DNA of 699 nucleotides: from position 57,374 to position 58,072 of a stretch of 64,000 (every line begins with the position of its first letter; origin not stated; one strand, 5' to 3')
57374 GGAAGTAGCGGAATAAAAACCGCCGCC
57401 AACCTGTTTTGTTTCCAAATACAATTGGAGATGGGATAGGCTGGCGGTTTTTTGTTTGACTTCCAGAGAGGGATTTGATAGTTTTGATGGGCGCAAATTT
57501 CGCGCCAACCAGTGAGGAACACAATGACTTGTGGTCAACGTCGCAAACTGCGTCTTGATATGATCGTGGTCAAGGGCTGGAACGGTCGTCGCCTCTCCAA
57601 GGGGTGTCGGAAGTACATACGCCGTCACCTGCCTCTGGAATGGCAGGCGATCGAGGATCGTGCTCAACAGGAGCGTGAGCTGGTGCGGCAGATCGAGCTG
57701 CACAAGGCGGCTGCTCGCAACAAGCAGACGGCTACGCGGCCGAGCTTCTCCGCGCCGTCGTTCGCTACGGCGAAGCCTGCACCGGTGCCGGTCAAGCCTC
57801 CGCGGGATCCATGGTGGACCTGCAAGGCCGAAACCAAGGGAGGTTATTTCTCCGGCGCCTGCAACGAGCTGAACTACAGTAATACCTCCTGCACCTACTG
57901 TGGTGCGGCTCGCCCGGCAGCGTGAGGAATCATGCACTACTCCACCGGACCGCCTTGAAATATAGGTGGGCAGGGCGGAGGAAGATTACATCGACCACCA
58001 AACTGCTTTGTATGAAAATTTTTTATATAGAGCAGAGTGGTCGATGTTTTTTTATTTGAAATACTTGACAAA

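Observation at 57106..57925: Pair of small proteins sharing a RanBP2-like zinc-finger C-terminus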

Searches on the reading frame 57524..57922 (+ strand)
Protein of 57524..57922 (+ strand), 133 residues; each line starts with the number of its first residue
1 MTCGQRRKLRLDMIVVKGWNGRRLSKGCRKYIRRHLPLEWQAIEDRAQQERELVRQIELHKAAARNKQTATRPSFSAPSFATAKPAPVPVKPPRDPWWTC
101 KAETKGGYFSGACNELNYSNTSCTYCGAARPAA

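Call 6: search_protein_families(library=pfam, proteins=[window:57524-57922:+], max_evalue=10)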
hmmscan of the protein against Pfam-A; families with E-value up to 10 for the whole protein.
window:57524-57922:+ (133 aa): 0 families

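Call 7: search_protein_families(library=phrogs, proteins=[window:57524-57922:+], max_evalue=1)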
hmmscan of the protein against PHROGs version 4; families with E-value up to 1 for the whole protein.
window:57524-57922:+ (133 aa): 0 families

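Call 10: find_homologous_proteins(query=window:57524-57922:+, max_evalue=1)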
Query window:57524-57922:+ (133 aa): 2 proteins with E <= 1 among 22 candidates.
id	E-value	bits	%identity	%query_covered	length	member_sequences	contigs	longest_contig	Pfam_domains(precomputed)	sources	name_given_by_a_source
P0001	3.1e-78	278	100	91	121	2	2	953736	-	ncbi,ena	-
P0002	2.9e-38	149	69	81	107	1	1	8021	-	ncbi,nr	ncbi:MAG: hypothetical protein NT034_01220, partial [Candidatus Magasanikbacteria bacterium]|nr:hypo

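Call 14: find_encoding_contigs(protein=P0002, flank=10000)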
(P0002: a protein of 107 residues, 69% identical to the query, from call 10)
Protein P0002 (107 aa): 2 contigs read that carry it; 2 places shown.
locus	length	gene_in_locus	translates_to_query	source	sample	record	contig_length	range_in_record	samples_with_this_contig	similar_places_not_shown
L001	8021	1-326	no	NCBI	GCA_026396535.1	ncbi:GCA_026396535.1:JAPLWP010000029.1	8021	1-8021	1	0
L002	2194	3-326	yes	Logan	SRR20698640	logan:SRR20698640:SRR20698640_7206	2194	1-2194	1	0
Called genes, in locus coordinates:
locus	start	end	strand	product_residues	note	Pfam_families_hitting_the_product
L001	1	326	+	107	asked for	?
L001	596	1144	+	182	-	-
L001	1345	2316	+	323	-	PF17773:UPF0176_N, PF00581:Rhodanese, PF12368:Rhodanese_C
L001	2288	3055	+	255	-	PF02463:SMC_N (faint), PF00005:ABC_tran, PF13304:AAA_21 (faint)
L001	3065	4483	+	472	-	PF19295:SufBD_N, PF01458:SUFBD_core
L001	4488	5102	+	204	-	PF01458:SUFBD_core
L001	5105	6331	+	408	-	PF00155:Aminotran_1_2, PF00266:Aminotran_5, PF01053:Cys_Met_Meta_PP (weak)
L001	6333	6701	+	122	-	PF01592:NifU_N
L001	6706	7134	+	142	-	PF01883:FeS_assembly_P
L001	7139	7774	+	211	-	PF00753:Lactamase_B (weak), PF13483:Lactamase_B_3, PF12706:Lactamase_B_2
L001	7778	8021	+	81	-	PF01541:GIY-YIG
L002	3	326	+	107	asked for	?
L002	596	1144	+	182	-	-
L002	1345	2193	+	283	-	?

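Call 24: search_solved_structures(query=P0001, max_evalue=10, show_alignments=3)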
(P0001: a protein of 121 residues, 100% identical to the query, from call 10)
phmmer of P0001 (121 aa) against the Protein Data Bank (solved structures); distinct sequences matched with E-value up to 10: 3.
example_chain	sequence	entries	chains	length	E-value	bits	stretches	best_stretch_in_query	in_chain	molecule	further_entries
3zvi_A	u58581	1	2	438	1.7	12.2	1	83-117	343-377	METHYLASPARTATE AMMONIA-LYASE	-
1kcz_A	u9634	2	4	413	2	11.9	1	83-117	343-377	beta-methylaspartase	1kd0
3zvh_A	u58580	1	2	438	2.1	11.8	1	83-117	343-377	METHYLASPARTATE AMMONIA-LYASE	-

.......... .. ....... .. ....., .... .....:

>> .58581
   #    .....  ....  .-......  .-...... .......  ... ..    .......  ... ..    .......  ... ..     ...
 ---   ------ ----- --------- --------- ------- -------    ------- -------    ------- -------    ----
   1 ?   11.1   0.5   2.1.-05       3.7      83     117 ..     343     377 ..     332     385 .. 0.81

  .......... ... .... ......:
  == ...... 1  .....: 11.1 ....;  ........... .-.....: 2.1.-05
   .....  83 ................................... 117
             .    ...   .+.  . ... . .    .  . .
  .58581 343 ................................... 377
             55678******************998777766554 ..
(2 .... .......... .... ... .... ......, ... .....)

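Call 25: search_protein_families(library=ncbifam, proteins=[P0001, P0002], max_evalue=10)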
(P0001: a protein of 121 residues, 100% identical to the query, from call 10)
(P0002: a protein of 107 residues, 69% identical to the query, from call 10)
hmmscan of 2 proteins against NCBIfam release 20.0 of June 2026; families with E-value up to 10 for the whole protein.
P0001 (121 aa): 1 family
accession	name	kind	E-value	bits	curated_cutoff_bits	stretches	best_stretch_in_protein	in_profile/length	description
TIGR01502.1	B_methylAsp_ase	equivalog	0.06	12.4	286.15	1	87-119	343-375/408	methylaspartate ammonia-lyase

P0002 (107 aa): 1 family
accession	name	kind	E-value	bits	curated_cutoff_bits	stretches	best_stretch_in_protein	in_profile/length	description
NF048009.1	SfplDhtHpfGKleb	equivalog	0.13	10.3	1000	1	14-47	242-275/824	(2S)-3-sulfopropanediol dehydratase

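Call 38: predict_structure(alignment_id=A4)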
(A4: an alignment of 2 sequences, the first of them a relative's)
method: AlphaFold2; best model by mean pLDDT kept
length: 121 residues; sequences in the alignment: 2
mean_pLDDT: 61.5   pTM: 0.31
mean pLDDT of the five models: 61.5, 58.0, 55.7, 53.6, 49.3
residues with pLDDT >= 90: 16; 70-90: 26; 50-70: 35; < 50: 44
segments of 3 or more residues with pLDDT < 50: 1-3, 85-121
pLDDT, mean of each block of 10 residues (from residue 1): 51 77 82 92 91 66 56 55 47 43 42 41 35
secondary structure, 60 per line:
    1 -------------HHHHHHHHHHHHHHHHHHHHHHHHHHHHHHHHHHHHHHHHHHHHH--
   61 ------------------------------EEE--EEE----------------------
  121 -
elements in order: H14-58 E91-93 E96-98
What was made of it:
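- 57599..57733 (+): Predicted long alpha-helix of B: residues 26-70 of the 133-aa form, equal to 14-58 of the 121-aa form. AlphaFold2, pLDDT about 77-92 over this stretch (call 38).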

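Call 57: find_related_loci(query=A4, collection=viral_contigs, flank=4000)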
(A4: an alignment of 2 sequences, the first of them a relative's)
Query A4 (121 aa) in viral_contigs; peptide patterns used: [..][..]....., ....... (x = any residue, [..] = any of these).
29 stretches matched a pattern, but none encodes a relative of the query by tblastn (E <= 1e-3).

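Call 63: search_protein_families(library=padloc, proteins=[window:57524-57922:+], max_evalue=1)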
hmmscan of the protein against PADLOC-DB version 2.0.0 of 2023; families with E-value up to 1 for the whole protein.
window:57524-57922:+ (133 aa): 0 families

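Call 84: search_dna_similar(query=window:57524-57922:+, collection=phages, mode=protein, max_evalue=0.01, max_rows=5)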
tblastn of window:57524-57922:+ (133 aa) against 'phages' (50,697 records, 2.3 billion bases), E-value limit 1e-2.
No match.

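Call 87: list_cluster_members(proteins=[P0001, P0003, P0008])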
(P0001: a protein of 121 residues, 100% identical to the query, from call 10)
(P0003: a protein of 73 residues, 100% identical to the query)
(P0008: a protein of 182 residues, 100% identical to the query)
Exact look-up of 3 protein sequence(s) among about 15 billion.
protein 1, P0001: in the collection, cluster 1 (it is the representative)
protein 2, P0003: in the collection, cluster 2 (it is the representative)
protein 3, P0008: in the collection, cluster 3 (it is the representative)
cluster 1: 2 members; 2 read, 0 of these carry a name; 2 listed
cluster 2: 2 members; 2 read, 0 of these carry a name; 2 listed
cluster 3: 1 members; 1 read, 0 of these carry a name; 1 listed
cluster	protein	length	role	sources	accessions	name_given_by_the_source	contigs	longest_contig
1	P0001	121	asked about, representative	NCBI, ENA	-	-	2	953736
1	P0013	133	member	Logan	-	-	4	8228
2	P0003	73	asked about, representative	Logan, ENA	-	-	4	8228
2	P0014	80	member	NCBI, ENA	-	-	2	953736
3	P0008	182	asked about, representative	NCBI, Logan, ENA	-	-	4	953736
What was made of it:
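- Checked: I take 57524, giving 133 aa. Public gene callers gave 121 or 133 aa (calls 10, 87).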

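Call 88: find_encoding_contigs(protein=P0001, flank=1000, max_places=4)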
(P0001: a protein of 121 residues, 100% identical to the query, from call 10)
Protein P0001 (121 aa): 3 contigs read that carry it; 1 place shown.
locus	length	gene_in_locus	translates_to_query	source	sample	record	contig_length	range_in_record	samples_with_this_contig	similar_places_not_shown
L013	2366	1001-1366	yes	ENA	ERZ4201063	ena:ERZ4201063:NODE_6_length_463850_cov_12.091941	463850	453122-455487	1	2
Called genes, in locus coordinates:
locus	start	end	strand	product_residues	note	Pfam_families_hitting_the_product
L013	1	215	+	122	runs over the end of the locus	-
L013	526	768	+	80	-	-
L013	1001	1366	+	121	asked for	-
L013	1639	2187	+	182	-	-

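Call 103: fold_search(model_id=the predicted structure, library=pdb)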
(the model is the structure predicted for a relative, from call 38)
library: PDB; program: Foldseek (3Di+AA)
matches with E <= 10: 1; with E <= 0.001: 0
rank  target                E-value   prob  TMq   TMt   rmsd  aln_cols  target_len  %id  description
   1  8pv6_CK               6.5e+00  0.03  0.18  0.11  16.4       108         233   19  Chaetomium thermophilum pre-60S State 3 - post-5S rotation with Rix1 complex with Foot - composite structure (released 2023-11-15)
